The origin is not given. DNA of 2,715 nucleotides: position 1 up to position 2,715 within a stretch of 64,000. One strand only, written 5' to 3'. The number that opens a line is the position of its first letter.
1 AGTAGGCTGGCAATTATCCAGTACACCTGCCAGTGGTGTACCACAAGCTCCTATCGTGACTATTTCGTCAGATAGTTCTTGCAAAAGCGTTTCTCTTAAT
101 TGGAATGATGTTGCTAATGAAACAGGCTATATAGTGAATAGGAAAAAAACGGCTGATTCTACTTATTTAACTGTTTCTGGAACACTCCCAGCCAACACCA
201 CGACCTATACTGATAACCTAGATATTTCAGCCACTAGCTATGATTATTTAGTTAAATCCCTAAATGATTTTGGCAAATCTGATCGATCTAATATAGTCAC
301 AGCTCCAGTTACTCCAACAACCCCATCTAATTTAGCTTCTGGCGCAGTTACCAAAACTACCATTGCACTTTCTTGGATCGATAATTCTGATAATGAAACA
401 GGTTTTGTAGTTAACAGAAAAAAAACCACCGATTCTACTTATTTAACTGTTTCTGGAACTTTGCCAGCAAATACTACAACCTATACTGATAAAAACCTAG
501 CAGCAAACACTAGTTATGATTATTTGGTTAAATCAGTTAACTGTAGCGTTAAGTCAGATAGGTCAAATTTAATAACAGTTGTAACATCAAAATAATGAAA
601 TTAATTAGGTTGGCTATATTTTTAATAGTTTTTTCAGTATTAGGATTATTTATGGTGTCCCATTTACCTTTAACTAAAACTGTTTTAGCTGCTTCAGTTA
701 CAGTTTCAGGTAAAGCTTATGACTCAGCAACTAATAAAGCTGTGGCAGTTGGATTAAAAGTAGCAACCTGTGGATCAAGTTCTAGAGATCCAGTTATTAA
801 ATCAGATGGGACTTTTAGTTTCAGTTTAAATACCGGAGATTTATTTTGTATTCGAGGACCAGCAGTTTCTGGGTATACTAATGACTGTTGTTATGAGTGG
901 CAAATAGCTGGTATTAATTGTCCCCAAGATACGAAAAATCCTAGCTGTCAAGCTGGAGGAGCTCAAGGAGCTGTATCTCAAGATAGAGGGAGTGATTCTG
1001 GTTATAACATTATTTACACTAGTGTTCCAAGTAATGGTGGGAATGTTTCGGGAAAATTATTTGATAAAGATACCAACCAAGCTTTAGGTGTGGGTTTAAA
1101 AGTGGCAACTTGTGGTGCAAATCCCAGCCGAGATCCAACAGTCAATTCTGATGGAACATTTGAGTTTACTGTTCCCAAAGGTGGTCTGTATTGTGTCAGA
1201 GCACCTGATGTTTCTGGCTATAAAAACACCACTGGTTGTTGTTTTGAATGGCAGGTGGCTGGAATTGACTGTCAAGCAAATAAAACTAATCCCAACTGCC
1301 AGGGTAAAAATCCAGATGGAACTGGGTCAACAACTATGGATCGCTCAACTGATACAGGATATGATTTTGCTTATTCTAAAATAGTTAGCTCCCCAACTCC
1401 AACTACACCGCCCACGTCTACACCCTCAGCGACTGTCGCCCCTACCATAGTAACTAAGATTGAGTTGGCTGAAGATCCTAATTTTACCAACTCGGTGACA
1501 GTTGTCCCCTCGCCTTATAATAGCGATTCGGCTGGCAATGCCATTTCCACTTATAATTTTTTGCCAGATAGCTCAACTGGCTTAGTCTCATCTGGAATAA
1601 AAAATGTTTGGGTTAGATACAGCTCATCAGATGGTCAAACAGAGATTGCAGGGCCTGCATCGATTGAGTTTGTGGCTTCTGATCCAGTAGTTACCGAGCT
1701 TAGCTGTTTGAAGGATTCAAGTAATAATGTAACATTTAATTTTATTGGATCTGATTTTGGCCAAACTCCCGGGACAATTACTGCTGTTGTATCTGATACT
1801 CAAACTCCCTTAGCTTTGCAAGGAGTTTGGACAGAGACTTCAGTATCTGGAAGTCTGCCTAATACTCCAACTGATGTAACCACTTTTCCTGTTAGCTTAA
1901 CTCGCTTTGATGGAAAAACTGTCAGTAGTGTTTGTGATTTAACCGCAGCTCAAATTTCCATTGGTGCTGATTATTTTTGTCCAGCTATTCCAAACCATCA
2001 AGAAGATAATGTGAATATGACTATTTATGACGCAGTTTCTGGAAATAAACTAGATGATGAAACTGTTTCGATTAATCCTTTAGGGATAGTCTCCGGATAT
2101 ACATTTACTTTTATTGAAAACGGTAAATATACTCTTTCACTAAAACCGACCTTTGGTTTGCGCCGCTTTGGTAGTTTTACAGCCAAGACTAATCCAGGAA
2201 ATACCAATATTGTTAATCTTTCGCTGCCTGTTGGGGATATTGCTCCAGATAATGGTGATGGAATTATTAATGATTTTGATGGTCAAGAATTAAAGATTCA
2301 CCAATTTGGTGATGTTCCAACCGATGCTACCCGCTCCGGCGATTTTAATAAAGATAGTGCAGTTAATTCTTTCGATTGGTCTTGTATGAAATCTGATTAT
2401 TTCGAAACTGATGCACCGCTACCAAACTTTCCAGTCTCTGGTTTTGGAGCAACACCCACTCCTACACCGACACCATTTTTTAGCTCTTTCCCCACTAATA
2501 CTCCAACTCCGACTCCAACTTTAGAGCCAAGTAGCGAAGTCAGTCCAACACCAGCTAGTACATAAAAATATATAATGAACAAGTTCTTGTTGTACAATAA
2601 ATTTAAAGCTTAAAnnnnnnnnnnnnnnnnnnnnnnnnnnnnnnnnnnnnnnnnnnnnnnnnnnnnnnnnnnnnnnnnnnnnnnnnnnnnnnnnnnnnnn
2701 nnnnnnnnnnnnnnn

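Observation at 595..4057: Cohesin-dockerin cell-surface assembly module (dockerin protein plus two adjacent cohesin-like proteins, one with LPPAG+TM anchor)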

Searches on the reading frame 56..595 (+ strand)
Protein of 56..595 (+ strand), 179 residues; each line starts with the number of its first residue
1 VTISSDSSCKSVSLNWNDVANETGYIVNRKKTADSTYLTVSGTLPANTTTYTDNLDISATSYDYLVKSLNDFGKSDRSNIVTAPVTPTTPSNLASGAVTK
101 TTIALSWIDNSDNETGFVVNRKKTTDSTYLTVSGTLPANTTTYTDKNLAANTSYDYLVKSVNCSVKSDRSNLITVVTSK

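Call 3: search_protein_families(library=pfam, proteins=[window:56-595:+], max_evalue=1)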
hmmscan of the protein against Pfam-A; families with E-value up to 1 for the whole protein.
window:56-595:+ (179 aa): 7 families
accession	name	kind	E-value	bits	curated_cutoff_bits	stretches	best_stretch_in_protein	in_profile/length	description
PF00041.27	fn3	-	3e-10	40.6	25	2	89-174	2-82/84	Fibronectin type III domain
PF25059.1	FN3_DSCAM-DSCAML_C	-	2.4e-05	25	39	2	106-163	12-67/89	DSCAM/DSCAML C-terminal Fn3-like domain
PF16656.11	Pur_ac_phosph_N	-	0.0028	18.6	30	1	92-165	5-84/93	Purple acid Phosphatase, N-terminal domain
PF20164.4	GspA_SrpA_N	-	0.009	16.8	27.4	1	95-150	31-88/117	GspA/SrpA SigLec-like domain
PF22225.1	RavZ_C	-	0.052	14.4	27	0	144-173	49-78/101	RavZ C-terminal PI3P-binding domain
PF17185.10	NlpE_C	-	0.059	14.2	22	0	21-49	37-65/90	NlpE C-terminal OB domain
PF17744.7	DUF5581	-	0.18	12.9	25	0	132-163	51-82/105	Family of unknown function (DUF5581) Fn3-like domain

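Call 17: search_protein_families(library=ncbifam, proteins=[window:56-595:+], max_evalue=1)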
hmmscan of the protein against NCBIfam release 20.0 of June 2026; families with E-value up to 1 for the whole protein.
window:56-595:+ (179 aa): 3 families
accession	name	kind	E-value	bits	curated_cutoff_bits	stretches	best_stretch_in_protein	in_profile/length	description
NF041611.1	exoglucan_CbhB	equivalog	8.3e-07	27.4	1950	1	9-175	719-884/997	exoglucanase CbhB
NF053846.1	glyco_with_XrtP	equivalog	0.009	14.7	520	1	107-176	73-139/440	XrtP-associated glycosyltransferase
NF002744.0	PRK02746.1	equivalog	0.064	12.4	425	0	47-87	82-122/346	4-hydroxythreonine-4-phosphate dehydrogenase PdxA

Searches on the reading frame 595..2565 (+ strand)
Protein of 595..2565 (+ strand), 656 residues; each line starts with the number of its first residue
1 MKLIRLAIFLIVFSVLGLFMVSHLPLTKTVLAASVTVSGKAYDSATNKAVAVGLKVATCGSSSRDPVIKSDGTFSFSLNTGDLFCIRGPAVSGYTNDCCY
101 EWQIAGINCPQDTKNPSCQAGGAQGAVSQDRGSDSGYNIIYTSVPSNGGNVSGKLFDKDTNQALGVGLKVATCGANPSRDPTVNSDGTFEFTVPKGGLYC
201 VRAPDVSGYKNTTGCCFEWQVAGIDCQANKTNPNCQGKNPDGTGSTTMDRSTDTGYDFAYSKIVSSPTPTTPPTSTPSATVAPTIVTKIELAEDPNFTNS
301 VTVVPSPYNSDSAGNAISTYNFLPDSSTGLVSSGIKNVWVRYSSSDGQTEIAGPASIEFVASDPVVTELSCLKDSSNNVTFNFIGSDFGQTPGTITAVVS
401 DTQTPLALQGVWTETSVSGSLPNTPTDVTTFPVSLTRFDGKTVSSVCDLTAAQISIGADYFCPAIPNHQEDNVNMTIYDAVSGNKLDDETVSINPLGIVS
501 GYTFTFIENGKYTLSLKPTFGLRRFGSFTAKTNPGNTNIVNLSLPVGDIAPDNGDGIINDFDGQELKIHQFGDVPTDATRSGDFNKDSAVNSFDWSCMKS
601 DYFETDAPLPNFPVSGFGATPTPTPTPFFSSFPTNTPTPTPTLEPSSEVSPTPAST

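Call 3: search_protein_families(library=pfam, proteins=[window:595-2565:+], max_evalue=1)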
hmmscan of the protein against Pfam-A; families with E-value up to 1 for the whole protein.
window:595-2565:+ (656 aa): 2 families
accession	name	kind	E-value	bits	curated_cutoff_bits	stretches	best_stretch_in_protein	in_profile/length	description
PF00404.24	Dockerin_1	-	0.0029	18.2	22.9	1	553-599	5-53/57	Dockerin type I domain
PF13620.12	CarboxypepD_reg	-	0.013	16.2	32.3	0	151-213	2-63/82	Carboxypeptidase regulatory-like domain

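Call 17: search_protein_families(library=ncbifam, proteins=[window:595-2565:+], max_evalue=1)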
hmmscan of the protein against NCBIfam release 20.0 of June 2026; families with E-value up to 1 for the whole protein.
window:595-2565:+ (656 aa): 0 families

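Call 20: find_homologous_proteins(query=window:595-2565:+, max_evalue=0.001)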
Query window:595-2565:+ (656 aa): 5 proteins with E <= 0.001 among 8000 candidates.
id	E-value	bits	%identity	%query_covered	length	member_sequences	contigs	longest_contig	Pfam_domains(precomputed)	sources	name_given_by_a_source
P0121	0.0e+0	1480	100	100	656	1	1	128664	-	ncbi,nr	ncbi:hypothetical protein HY025_05495 [Candidatus Daviesbacteria bacterium]|nr:hypothetical protein 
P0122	2.8e-84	302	38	71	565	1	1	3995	-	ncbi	-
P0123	7.2e-63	231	42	52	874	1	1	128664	PF16347.11,PF00884.29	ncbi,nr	ncbi:sulfatase [Candidatus Daviesbacteria bacterium]|nr:sulfatase [Candidatus Daviesbacteria bacteri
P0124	1.3e-47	181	39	50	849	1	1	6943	-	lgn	-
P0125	2.1e-11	61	25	42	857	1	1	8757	PF00963.25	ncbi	-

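Call 22: find_encoding_contigs(protein=P0122, flank=5000, max_places=3)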
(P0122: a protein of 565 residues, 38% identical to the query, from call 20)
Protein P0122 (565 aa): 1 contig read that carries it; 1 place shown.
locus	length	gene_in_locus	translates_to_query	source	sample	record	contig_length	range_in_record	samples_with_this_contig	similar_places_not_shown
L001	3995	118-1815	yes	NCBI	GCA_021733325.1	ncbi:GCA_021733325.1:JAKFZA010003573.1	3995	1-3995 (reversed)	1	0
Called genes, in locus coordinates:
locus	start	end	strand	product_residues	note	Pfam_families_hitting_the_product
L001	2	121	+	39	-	?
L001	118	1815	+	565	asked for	-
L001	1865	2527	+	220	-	PF00963:Cohesin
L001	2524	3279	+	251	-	PF00963:Cohesin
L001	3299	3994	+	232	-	?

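Call 23: find_encoding_contigs(protein=P0124, flank=7000, max_places=3)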
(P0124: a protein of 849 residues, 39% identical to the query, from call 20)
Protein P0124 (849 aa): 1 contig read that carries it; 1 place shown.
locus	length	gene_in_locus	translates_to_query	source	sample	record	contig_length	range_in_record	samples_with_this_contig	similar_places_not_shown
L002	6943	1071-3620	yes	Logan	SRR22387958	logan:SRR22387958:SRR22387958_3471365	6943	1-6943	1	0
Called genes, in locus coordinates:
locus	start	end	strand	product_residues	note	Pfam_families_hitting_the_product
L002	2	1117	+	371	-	?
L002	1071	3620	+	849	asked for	-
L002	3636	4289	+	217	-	PF00963:Cohesin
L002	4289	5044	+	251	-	PF00963:Cohesin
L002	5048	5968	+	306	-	PF02899:Phage_int_SAM_1, PF13102:Phage_int_SAM_5, PF13495:Phage_int_SAM_4, PF00589:Phage_integrase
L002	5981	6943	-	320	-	?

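Call 34: find_encoding_contigs(protein=P0121, flank=10000, max_places=1)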
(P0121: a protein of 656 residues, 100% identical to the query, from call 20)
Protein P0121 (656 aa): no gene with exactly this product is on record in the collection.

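Call 56: search_protein_families(library=pfam, proteins=[P0125], max_evalue=0.1)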
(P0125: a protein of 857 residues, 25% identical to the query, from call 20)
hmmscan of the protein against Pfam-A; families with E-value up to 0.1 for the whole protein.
P0125 (857 aa): 3 families
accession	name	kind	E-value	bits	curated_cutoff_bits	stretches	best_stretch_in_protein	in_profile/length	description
PF00963.24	Cohesin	-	1.6e-18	67.7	24.1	3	360-466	13-108/139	Cohesin domain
PF01833.30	TIG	-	7.1e-05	23.2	20.9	1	589-639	1-53/84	IPT/TIG domain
PF00404.24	Dockerin_1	-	0.00088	19.9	22.9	1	801-844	7-54/57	Dockerin type I domain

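Call 66: search_protein_families(library=pfam, alignment_id=A3, max_evalue=0.0001)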
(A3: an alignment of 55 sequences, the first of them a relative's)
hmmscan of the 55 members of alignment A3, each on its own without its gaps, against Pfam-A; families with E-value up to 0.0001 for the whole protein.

A. member 1, P0121 (656 aa): 0 families

B. families by the number of members that match (of 55 scanned): 15 families
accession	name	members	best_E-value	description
PF00404.24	Dockerin_1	30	1.7e-08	Dockerin type I domain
PF13385.13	Laminin_G_3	5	4.4e-26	Concanavalin A-like lectin/glucanases superfamily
PF13229.12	Beta_helix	4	1.1e-13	Right handed beta helix region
PF12708.12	Pect-lyase_RHGA_epim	4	8e-13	Rhamnogalacturonase A/epimerase, pectate lyase-like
PF00963.24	Cohesin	4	6.8e-07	Cohesin domain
PF17210.9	SdrD_B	2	2.3e-08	SdrD B-like domain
PF22816.2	CatAgl_D2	2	1.6e-05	Alpha-1,3-glucanase catalytic domain D2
PF18911.6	PKD_4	1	8.8e-08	PKD domain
PF13620.12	CarboxypepD_reg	1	1.1e-07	Carboxypeptidase regulatory-like domain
PF07588.17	DUF1554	1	2.8e-07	Protein of unknown function (DUF1554)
PF07495.19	Y_Y_Y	1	8.4e-07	Y_Y_Y domain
PF00801.26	PKD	1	3.1e-05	PKD domain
PF00630.25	Filamin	1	6.3e-05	Filamin/ABP280 repeat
PF04234.18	CopC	1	6.8e-05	CopC domain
PF02973.23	Sialidase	1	9.7e-05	Sialidase, N-terminal domain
